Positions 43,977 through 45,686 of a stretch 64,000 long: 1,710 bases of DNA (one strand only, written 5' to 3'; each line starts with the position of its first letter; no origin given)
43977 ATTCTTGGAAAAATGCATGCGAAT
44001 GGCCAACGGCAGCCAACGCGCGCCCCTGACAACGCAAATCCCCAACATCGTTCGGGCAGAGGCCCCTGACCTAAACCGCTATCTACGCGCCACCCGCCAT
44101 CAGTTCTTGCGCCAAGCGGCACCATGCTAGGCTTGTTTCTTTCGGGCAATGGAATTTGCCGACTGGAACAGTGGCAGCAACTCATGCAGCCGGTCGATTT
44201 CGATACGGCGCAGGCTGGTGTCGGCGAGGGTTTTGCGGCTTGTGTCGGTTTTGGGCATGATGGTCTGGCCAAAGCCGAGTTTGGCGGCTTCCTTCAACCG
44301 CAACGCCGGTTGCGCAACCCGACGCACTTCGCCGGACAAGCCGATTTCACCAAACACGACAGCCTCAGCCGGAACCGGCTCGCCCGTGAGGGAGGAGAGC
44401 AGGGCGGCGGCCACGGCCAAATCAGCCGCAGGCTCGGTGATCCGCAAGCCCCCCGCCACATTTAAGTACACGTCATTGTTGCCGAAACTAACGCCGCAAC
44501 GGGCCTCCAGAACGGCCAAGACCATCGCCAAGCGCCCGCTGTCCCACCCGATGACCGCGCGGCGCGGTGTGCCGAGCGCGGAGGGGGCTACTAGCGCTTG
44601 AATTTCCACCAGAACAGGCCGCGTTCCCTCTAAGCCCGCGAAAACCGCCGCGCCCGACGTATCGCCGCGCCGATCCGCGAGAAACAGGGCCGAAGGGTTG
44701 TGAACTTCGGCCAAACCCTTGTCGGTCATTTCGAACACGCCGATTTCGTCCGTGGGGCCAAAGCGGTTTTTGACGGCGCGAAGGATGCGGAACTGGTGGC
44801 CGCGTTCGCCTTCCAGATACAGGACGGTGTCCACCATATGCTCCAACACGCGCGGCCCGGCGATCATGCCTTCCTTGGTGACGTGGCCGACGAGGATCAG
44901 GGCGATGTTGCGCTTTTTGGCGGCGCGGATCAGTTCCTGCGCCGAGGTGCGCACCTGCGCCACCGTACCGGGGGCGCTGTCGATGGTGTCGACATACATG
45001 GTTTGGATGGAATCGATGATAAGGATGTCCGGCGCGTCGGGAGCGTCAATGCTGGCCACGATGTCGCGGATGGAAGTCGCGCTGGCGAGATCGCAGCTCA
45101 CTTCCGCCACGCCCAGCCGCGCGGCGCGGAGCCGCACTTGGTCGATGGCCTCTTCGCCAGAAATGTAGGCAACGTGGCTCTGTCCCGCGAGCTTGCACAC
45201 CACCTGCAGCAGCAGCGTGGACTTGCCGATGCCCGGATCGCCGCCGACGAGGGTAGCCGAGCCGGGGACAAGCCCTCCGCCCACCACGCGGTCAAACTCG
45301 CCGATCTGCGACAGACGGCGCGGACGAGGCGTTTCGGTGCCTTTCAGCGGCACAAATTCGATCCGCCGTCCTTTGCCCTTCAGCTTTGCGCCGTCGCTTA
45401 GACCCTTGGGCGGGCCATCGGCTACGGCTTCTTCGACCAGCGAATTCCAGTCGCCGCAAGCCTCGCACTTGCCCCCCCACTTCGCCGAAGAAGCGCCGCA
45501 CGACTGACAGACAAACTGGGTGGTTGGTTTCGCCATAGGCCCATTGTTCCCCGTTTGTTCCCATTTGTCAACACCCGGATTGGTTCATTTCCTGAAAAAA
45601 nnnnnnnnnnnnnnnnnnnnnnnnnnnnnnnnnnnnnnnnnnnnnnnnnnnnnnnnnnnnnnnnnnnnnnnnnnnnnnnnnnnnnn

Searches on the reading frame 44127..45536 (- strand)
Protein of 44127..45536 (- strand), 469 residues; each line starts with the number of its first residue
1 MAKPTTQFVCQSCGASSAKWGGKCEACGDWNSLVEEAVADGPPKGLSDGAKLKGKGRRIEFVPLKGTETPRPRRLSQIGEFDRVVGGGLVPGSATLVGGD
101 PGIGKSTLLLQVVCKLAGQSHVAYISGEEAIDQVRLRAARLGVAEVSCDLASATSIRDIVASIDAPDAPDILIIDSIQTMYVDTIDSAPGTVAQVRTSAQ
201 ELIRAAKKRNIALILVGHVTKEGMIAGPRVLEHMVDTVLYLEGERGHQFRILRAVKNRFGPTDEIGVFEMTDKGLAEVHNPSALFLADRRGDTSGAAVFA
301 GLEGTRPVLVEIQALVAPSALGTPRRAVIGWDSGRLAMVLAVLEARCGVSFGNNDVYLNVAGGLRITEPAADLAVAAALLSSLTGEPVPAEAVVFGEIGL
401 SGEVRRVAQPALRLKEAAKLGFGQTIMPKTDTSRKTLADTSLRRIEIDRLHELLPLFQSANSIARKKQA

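Call 79: search_protein_families(library=pfam, proteins=[window:44127-45536:-], max_evalue=0.00001)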
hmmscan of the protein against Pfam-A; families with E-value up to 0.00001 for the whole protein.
window:44127-45536:- (469 aa): 4 families
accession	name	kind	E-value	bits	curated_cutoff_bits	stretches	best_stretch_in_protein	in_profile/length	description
PF06745.19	ATPase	-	5.1e-15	55.9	26.6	1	77-143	4-72/231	KaiC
PF13481.12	AAA_25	-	1.8e-13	51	27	1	83-223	24-194/195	AAA domain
PF18073.7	Zn_ribbon_LapB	-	3.1e-10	40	25.7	1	8-35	1-28/28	Rubredoxin metal binding domain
PF13541.12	ChlI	-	1.6e-08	34.9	27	1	342-430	32-120/121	Subunit ChlI of Mg-chelatase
